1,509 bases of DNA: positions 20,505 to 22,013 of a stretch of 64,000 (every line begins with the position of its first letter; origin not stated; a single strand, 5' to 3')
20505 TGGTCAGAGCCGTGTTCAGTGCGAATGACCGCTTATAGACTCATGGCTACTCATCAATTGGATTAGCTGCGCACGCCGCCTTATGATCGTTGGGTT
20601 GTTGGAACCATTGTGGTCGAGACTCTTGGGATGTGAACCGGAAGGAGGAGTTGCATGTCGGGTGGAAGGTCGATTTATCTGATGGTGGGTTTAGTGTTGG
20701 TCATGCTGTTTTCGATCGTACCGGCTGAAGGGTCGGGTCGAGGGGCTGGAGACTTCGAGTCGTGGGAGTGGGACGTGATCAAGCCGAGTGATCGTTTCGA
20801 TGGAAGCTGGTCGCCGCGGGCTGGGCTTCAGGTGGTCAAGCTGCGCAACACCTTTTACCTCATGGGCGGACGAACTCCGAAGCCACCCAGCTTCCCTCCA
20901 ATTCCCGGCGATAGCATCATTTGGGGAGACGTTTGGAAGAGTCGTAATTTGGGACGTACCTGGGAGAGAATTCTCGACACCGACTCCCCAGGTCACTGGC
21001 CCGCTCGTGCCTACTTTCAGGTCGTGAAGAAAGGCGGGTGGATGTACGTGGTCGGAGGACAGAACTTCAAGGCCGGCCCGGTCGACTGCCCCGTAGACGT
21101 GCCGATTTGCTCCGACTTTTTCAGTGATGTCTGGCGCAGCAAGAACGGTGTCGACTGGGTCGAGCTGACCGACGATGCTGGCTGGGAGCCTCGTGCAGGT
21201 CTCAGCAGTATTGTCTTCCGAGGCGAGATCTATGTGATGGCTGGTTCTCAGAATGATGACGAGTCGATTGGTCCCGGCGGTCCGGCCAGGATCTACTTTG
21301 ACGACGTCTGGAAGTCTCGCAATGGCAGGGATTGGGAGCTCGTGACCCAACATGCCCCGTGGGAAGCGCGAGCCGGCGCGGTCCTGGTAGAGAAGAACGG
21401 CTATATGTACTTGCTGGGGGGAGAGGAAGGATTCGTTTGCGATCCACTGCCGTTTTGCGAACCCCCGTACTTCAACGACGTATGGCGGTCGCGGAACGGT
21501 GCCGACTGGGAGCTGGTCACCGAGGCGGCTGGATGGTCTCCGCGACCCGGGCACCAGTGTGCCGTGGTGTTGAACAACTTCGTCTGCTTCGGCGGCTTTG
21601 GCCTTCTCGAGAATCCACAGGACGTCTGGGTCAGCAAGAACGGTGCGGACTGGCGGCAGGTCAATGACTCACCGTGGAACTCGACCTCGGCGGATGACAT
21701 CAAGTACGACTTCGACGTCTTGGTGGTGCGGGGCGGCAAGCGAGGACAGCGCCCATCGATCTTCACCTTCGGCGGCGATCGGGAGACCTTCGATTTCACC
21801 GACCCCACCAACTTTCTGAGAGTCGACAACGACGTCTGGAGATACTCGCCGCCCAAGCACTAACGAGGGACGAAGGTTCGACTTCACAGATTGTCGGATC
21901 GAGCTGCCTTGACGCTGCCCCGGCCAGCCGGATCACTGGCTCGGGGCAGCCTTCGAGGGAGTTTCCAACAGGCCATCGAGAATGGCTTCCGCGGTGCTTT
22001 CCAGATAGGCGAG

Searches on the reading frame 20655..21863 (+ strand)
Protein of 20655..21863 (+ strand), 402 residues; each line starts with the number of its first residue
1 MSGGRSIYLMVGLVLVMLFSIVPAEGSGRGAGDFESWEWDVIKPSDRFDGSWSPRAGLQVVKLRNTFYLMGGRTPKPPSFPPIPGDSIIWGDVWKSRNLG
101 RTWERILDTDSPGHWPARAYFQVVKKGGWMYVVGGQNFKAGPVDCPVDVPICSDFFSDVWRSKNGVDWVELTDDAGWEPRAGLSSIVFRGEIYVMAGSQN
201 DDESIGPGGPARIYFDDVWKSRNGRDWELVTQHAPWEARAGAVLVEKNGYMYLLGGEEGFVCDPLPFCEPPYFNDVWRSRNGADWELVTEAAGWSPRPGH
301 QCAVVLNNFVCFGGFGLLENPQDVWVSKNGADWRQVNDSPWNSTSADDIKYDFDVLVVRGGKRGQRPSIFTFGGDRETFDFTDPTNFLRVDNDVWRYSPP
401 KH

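Call 6: search_protein_families(library=pfam, proteins=[window:20655-21863:+])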
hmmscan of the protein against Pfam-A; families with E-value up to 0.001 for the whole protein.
window:20655-21863:+ (402 aa): 7 families
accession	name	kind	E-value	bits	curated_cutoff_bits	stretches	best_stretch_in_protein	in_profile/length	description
PF24681.1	Kelch_KLHDC2_KLHL20_DRC7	-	1.1e-13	51.5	50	2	170-314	93-221/221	KLHDC2/KLHL20/DRC7 Kelch-repeats domain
PF01344.31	Kelch_1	-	7.8e-12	44.9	20.1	0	179-200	1-22/46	Kelch motif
PF24981.1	Beta-prop_ATRN-LZTR1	-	1e-11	45.1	50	1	33-256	21-219/289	Attractin/LZTR1 beta-propeller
PF13964.12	Kelch_6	-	1.3e-05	25.5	25.3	0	179-206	1-24/50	Kelch motif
PF24996.1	NANM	-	3.8e-05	23.2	45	0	163-258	38-126/350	N-acetylneuraminate epimerase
PF13418.12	Kelch_4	-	5.1e-05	23.6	21.6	0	179-220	1-33/49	Galactose oxidase, central domain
PF07646.21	Kelch_2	-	5.6e-05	23.3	21.3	0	179-208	1-22/48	Kelch motif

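Call 7: search_protein_families(library=ncbifam, proteins=[window:20655-21863:+])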
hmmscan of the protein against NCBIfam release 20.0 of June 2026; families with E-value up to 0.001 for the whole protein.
window:20655-21863:+ (402 aa): 2 families
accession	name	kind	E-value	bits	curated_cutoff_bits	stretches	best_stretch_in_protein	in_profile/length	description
NF053688.1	BamI_Bacteroidota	equivalog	8.9e-06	25.2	370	0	93-280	331-446/452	BamI family beta-barrel-assembly machinery protein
NF010730.0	PRK14131.1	subfamily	0.00012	20.9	416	0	164-258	68-157/384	N-acetylneuraminate epimerase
